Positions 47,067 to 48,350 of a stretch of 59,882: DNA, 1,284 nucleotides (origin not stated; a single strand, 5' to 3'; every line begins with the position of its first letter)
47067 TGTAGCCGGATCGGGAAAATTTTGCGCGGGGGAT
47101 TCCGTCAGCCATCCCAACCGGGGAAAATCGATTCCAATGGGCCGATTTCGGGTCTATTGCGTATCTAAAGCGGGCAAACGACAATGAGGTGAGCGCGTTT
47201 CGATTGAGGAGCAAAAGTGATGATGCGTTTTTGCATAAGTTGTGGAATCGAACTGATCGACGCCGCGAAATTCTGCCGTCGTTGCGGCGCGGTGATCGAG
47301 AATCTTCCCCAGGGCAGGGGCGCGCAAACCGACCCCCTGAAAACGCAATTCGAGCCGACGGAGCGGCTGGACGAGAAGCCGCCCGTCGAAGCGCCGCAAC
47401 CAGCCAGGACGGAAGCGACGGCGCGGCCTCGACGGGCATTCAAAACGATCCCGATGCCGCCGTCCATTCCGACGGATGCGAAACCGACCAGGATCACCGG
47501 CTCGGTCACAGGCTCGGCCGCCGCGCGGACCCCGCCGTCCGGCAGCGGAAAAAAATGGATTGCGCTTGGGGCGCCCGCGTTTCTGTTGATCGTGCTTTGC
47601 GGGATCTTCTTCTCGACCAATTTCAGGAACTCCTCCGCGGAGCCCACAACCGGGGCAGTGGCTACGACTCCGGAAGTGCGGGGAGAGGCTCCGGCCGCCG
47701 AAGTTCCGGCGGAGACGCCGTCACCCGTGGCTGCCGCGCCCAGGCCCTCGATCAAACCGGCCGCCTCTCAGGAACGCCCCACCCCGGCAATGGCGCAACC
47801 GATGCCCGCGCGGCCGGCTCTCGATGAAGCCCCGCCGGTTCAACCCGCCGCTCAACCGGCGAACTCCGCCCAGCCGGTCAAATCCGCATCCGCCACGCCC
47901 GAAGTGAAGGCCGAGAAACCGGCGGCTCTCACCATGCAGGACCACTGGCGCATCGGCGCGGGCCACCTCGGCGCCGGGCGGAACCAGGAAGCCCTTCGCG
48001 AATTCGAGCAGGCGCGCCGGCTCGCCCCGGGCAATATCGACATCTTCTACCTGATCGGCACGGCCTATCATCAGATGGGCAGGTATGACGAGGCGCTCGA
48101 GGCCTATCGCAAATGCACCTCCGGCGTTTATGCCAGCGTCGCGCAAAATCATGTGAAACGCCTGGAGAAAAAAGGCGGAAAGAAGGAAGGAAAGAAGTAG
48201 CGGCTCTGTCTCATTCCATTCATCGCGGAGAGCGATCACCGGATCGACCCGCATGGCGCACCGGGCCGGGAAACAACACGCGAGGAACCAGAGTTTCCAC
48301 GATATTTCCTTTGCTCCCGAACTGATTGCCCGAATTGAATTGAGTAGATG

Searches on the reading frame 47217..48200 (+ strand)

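Call 85: search_protein_families(library=pfam, proteins=[window:47217-48200:+], max_evalue=0.0001)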
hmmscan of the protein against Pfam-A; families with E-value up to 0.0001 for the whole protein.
window:47217-48200:+ (327 aa): 9 families
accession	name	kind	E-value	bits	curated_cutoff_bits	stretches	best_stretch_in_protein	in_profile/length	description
PF07719.23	TPR_2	-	2e-11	43.5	27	1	276-300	3-27/34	Tetratricopeptide repeat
PF00515.34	TPR_1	-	1.6e-09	37.6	27.8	1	275-300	2-27/34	Tetratricopeptide repeat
PF13414.12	TPR_11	-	1.2e-08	34.9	26.8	1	254-288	8-42/42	TPR repeat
PF14559.12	TPR_19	-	1.9e-08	34.9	25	1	251-296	2-47/68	Tetratricopeptide repeat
PF13181.12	TPR_8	-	8.3e-08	32.2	25.7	1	275-302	2-29/34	Tetratricopeptide repeat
PF13432.12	TPR_16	-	1e-07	32.7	32.7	1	250-299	7-56/65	Tetratricopeptide repeat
PF13424.12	TPR_12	-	3e-07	31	30.1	1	245-301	8-72/77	Tetratricopeptide repeat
PF13428.12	TPR_14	-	7.3e-06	26.6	23.5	0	277-301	4-28/44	Tetratricopeptide repeat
PF13240.11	Zn_Ribbon_1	-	3.6e-05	23.9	25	1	5-25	1-21/23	zinc-ribbon domain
